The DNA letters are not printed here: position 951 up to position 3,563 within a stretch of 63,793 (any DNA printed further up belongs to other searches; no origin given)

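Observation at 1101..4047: Translationally coupled wHTH protein + GHKL/MORC-like ATPase: candidate undescribed two-gene defence module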

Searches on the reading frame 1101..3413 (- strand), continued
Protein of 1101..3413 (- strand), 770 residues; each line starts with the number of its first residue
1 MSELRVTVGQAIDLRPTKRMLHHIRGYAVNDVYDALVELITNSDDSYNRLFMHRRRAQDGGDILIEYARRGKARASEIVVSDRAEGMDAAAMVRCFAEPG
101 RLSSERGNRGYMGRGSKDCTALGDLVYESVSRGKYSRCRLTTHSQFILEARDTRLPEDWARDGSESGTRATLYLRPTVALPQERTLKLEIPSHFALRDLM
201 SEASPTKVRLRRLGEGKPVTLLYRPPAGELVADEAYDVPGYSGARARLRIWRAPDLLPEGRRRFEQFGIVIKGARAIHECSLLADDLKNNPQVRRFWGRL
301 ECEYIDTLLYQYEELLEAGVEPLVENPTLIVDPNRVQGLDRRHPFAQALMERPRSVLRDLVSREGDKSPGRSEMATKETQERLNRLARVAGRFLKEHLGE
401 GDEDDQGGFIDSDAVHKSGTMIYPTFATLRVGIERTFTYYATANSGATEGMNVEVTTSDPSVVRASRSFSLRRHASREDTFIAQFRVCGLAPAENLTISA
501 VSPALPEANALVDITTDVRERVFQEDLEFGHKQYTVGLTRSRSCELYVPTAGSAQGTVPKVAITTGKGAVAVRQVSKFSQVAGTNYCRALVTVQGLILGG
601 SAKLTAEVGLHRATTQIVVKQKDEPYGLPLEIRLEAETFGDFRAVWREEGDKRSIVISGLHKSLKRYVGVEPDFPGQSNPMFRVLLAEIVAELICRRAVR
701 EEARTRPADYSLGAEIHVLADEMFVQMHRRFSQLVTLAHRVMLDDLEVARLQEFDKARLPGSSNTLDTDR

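Call 55: find_encoding_contigs(protein=P0009, flank=10000, max_places=1)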
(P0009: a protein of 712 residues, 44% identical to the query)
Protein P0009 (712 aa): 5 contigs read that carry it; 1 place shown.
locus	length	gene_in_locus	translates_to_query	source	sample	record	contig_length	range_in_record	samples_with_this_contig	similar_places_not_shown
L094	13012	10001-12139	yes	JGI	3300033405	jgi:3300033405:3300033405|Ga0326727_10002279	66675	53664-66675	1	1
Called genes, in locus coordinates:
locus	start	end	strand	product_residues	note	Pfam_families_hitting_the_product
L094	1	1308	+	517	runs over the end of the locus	PF00361:Proton_antipo_M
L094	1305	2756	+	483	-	PF00361:Proton_antipo_M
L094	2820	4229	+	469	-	PF00206:Lyase_1, PF10415:FumaraseC_C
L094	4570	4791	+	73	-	-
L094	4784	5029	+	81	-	-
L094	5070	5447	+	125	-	PF01521:Fe-S_biosyn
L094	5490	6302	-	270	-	PF06691:DUF1189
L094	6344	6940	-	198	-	PF01327:Pep_deformylase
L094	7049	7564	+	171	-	-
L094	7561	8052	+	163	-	PF03061:4HBT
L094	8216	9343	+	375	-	-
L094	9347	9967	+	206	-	-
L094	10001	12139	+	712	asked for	-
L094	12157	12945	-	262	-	PF13340:DUF4096, PF01609:DDE_Tnp_1, PF13586:DDE_Tnp_1_2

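Call 56: find_encoding_contigs(protein=P0024, flank=10000, max_places=1)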
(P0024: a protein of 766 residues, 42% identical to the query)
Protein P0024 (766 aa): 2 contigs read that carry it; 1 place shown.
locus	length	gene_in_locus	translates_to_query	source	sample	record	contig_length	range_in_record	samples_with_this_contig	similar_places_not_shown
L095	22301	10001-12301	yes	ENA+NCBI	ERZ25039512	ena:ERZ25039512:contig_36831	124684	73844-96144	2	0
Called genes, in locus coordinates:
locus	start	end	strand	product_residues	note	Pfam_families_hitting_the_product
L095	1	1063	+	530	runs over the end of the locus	PF00501:AMP-binding, PF13193:AMP-binding_C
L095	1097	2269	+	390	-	PF02771:Acyl-CoA_dh_N, PF02770:Acyl-CoA_dh_M, PF00441:Acyl-CoA_dh_1, PF08028:Acyl-CoA_dh_2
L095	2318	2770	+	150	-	PF01575:MaoC_dehydratas, PF13452:FAS1_DH_region (weak)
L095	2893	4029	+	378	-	PF22691:Thiolase_C_1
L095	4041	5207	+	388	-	PF00108:Thiolase_N, PF22691:Thiolase_C_1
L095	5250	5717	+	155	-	PF12172:zf-ChsH2, PF01796:OB_ChsH2_C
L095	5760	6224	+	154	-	PF12172:zf-ChsH2, PF01796:OB_ChsH2_C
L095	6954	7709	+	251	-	PF02525:Flavodoxin_2, PF03358:FMN_red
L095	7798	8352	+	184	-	-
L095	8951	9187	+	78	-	-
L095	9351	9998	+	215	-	-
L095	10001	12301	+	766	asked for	-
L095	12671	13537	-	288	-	-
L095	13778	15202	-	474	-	PF00361:Proton_antipo_M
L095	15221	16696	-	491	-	PF00361:Proton_antipo_M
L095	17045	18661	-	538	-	PF00662:Proton_antipo_N, PF00361:Proton_antipo_M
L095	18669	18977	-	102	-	PF00420:Oxidored_q2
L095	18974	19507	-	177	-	PF00499:Oxidored_q3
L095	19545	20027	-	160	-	PF13183:Fer4_8 (faint), PF13534:Fer4_17 (faint), PF25160:LdpA_Fe-S-bd (faint), PF12797:Fer4_2 (faint), PF14697:Fer4_21 (weak), PF12838:Fer4_7, PF13187:Fer4_9, PF00037:Fer4, +3 more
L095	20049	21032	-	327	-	PF00146:NADHdh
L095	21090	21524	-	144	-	PF00346:Complex1_49kDa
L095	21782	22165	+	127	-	-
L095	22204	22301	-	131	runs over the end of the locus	PF00329:Complex1_30kDa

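Call 62: find_encoding_contigs(protein=P0071, flank=10000, max_places=1)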
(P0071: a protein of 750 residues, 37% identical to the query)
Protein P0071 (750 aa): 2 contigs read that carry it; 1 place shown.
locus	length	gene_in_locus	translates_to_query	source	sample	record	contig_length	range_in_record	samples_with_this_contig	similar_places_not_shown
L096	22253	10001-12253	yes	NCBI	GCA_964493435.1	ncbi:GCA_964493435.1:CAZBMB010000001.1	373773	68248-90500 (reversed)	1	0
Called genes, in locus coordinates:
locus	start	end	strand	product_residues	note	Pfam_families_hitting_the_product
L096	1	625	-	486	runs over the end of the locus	PF01381:HTH_3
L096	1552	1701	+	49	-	-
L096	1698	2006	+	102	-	PF12762:DDE_Tnp_IS1595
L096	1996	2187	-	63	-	-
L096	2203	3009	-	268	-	-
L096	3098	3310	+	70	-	PF09527:ATPase_gene1 (faint)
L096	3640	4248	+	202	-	PF15616:TerY_C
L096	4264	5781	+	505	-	PF00226:DnaJ, PF00188:CAP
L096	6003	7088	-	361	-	-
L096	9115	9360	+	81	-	-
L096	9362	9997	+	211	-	-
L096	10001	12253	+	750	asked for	-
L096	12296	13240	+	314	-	-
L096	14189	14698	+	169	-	PF22522:DUF6998 (weak)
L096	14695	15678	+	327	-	PF00145:DNA_methylase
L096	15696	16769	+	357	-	PF09554:RE_HaeII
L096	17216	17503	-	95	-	-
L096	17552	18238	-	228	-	PF00730:HhH-GPD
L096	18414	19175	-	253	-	PF00589:Phage_integrase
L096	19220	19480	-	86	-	-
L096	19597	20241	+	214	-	-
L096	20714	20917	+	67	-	-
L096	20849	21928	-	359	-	PF00005:ABC_tran, PF13304:AAA_21 (faint), PF08402:TOBE_2 (weak), PF03459:TOBE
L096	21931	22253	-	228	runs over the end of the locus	PF00528:BPD_transp_1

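Call 63: find_encoding_contigs(protein=P0058, flank=10000, max_places=1)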
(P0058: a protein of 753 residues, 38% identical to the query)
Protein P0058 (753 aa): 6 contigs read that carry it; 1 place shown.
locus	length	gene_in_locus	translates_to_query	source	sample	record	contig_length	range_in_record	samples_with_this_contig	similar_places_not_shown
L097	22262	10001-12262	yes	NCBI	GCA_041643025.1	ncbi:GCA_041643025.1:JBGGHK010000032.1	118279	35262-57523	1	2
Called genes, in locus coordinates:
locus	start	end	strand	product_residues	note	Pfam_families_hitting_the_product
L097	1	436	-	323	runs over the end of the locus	PF00753:Lactamase_B (weak), PF12706:Lactamase_B_2 (faint)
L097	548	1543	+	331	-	PF01087:GalP_UDP_transf, PF16285:DUF4931_N (weak), PF16268:DUF4921, PF02744:GalP_UDP_tr_C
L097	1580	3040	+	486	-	PF08323:Glyco_transf_5, PF00534:Glycos_transf_1, PF13692:Glyco_trans_1_4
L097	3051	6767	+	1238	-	PF00672:HAMP, PF01590:GAF, PF13185:GAF_2, PF13492:GAF_3, PF00989:PAS, PF08448:PAS_4, PF13426:PAS_9, PF01590:GAF, +9 more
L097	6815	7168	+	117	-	PF00072:Response_reg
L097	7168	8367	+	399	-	PF13847:Methyltransf_31 (faint), PF05958:tRNA_U5-meth_tr, PF00398:RrnaAD, PF02475:TRM5-TYW2_MTfase, PF03602:Cons_hypoth95, PF05175:MTS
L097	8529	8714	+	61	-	-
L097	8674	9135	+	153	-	PF09970:DUF2204, PF19502:DUF6036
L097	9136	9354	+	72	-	-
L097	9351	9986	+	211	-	-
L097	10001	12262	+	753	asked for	-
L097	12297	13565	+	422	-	PF09903:DUF2130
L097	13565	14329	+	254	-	PF02661:Fic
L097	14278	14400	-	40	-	-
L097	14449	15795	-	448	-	PF00275:EPSP_synthase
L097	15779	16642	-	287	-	PF03446:NAD_binding_2 (weak), PF03807:F420_oxidored, PF02153:PDH_N, PF20463:PDH_C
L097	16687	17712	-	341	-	PF18152:DAHP_snth_FXD, PF00793:DAHP_synth_1, PF03102:NeuB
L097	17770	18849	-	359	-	PF00155:Aminotran_1_2, PF00266:Aminotran_5, PF04864:Alliinase_C (weak)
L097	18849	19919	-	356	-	PF01817:CM_2, PF00800:PDT, PF01842:ACT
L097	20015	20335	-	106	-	PF18478:PIN_10, PF18480:DUF5615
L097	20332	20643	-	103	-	PF04255:DUF433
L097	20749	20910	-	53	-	-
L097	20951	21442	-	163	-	PF11848:DUF3368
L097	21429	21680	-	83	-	PF03683:UPF0175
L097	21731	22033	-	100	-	PF04480:DUF559, PF18741:MTES_1575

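Call 64: fold_search(model_id=the predicted structure, library=viral)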
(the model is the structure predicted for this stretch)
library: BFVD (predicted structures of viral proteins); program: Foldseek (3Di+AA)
matches with E <= 10: 1015; with E <= 0.001: 196
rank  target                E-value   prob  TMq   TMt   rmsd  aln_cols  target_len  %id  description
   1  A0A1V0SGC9            3.3e-34  1.00  0.44  0.48  23.8       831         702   16  Uncharacterized protein [Hokovirus HKV1]
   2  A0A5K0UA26            1.2e-28  1.00  0.40  0.41  28.5       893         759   14  Uncharacterized protein [Yasminevirus sp. GU-2018]
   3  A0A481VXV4            1.4e-12  1.00  0.31  0.45  21.2       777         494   12  (no name in the UniProt tables at hand)
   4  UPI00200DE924         1.3e-10  1.00  0.24  0.28  14.6       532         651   10  (no name look-up for this kind of identifier)
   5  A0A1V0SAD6            1.4e-10  1.00  0.31  0.34   9.9       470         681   11  Heat shock protein 83 kDa [Catovirus CTV1]
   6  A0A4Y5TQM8            4.1e-10  1.00  0.28  0.30  28.0       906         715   11  Protector from prophage induced early lysis [Klebsiella phage Marfa]
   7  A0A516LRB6            5.1e-10  1.00  0.30  0.30   9.0       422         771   13  (no name in the UniProt tables at hand)
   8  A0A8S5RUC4            5.1e-10  1.00  0.26  0.32  12.9       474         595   11  (no name in the UniProt tables at hand)
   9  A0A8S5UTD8            6.3e-10  1.00  0.24  0.24  12.6       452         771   12  DNA topoisomerase (ATP-hydrolyzing) [Myoviridae sp. ctYA416]
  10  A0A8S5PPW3            1.1e-09  1.00  0.27  0.40  10.4       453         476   12  DNA topoisomerase (ATP-hydrolyzing) [Myoviridae sp. ctwwN25]
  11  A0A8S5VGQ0            1.4e-09  1.00  0.28  0.46  11.3       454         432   12  DNA topoisomerase (ATP-hydrolyzing) [Myoviridae sp. ctkfK18]
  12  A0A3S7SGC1            2.5e-09  1.00  0.25  0.24  13.9       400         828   14  (no name in the UniProt tables at hand)
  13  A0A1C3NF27            2.8e-09  1.00  0.26  0.29  13.0       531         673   11  (no name in the UniProt tables at hand)
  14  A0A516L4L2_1          6.6e-09  1.00  0.27  0.16  23.4       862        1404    9  (no name in the UniProt tables at hand)
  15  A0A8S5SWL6            8.2e-09  1.00  0.23  0.36  14.7       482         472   12  DNA topoisomerase (ATP-hydrolyzing) [Siphoviridae sp. ctZHD14]
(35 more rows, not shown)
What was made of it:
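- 1554..2156 (-): B residues ~420-620: two beta-sandwich (Big_2/Ig-like) domains. This is the least conserved part of the protein. BFVD Foldseek hits to Big_2/Ig-like phage tail proteins, about 1e-7 (call 64).
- Closest known: Phage T4 rIIA-type proteins. Same: BFVD Foldseek E 4e-10 to 1e-7 (call 64).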

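Call 80: search_protein_families(library=padloc, proteins=[L007:4991-5275:+, L039:8727-9320:+, L010:8316-9365:+, L086:7904-9277:+, L032:7899-9350:+, L040:3830-4426:+, L054:8019-9239:+, L096:12296-13240:+, L097:12297-13565:+], max_evalue=0.001)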
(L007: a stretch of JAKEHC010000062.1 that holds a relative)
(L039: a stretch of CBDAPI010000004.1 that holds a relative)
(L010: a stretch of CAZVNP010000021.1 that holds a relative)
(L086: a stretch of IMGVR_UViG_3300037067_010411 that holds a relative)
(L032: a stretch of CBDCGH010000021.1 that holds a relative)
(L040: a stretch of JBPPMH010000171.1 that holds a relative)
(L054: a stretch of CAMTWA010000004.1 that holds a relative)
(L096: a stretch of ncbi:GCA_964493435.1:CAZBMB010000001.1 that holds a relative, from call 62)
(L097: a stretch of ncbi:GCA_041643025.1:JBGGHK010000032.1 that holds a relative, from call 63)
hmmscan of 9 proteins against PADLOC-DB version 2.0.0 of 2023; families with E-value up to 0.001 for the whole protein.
L007:4991-5275:+ (94 aa): 0 families

L039:8727-9320:+ (197 aa): 0 families

L010:8316-9365:+ (349 aa): 0 families

L086:7904-9277:+ (457 aa): 0 families

L032:7899-9350:+ (483 aa): 0 families

L040:3830-4426:+ (198 aa): 9 families
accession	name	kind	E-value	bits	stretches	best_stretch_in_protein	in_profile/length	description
PDLC05006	PDC-S35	-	8.5e-86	285.1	1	25-198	59-231/231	-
PDLC05003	PDC-S35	-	2.1e-58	195.8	1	21-197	60-239/245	-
PDLC05007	PDC-S35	-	3.3e-51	172.6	1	32-197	113-276/278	-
PDLC05005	PDC-S35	-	1.2e-50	170.7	1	30-198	103-262/264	-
PDLC05004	PDC-S35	-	1e-48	164.3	1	38-197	109-263/265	-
PDLC00731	Effector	-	4e-17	60.2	1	86-186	194-291/306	TIR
PDLC00732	Effector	-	9.4e-15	52.3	1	86-174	190-275/301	TIR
PDLC02371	PycTIR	-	3.5e-14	50.8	1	77-187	181-276/288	-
PDLC00729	Effector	-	2.5e-11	41.6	1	85-176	42-128/310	TIR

L054:8019-9239:+ (406 aa): 1 family
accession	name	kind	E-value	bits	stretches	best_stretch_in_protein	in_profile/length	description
PDLC02357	AbiU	-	2.6e-06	24.9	1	53-180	236-353/537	AbiU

L096:12296-13240:+ (314 aa): 1 family
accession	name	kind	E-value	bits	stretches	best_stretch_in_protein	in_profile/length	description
PDLC00733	Effector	-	6.6e-13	46.2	1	201-312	264-379/388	TIR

L097:12297-13565:+ (422 aa): 0 families

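Call 83: search_dna_similar(query=window:1101-3413:-, collection=plasmids, mode=protein, max_evalue=0.00001, max_rows=20)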
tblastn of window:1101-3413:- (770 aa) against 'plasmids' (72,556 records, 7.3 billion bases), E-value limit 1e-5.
No match.
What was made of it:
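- The pair is absent from all sequenced plasmids (call 83).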

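Call 84: search_dna_similar(query=window:1101-3413:-, collection=phages, mode=protein, max_evalue=0.00001, max_rows=20)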
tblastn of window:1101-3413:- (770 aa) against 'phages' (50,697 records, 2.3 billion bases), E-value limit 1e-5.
No match.
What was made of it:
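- Closest known: Phage T4 rIIA-type proteins. Different: B has no tblastn match in 50,697 phage genomes (call 84).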

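Call 90: search_protein_families(library=pfam, alignment_id=A6, max_evalue=0.00001)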
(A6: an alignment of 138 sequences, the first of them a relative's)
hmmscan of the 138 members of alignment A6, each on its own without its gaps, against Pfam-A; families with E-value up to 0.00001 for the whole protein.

A. member 1, L017:5625-7247:+ (540 aa): 0 families

B. families by the number of members that match (of 138 scanned): 107 families (the first 25 are shown)
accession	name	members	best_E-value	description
PF01663.27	Phosphodiest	5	7.7e-28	Type I phosphodiesterase / nucleotide pyrophosphatase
PF00884.28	Sulfatase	4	1.5e-52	Sulfatase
PF01272.25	GreA_GreB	4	3.5e-10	Transcription elongation factor, GreA/GreB, C-term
PF18765.7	Polbeta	3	1.6e-13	Polymerase beta, Nucleotidyltransferase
PF13640.12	2OG-FeII_Oxy_3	3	3e-09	2OG-Fe(II) oxygenase superfamily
PF01909.29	NTP_transf_2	3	9.6e-09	Nucleotidyltransferase domain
PF13191.12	AAA_16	3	7.9e-08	AAA ATPase domain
PF16347.10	SGSH_C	3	3.5e-07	N-sulphoglucosamine sulphohydrolase, C-terminal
PF00560.39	LRR_1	2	1.4e-27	Leucine Rich Repeat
PF13855.12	LRR_8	2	2.8e-26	Leucine rich repeat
PF05598.16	DUF772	2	1.4e-23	Transposase domain (DUF772)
PF23598.1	LRR_14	2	1.4e-15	Leucine-rich repeat region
PF12799.13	LRR_4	2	2e-15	Leucine Rich repeats (2 copies)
PF01323.26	DSBA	2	3.9e-12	DSBA-like thioredoxin domain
PF13462.12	Thioredoxin_4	2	2.6e-10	Thioredoxin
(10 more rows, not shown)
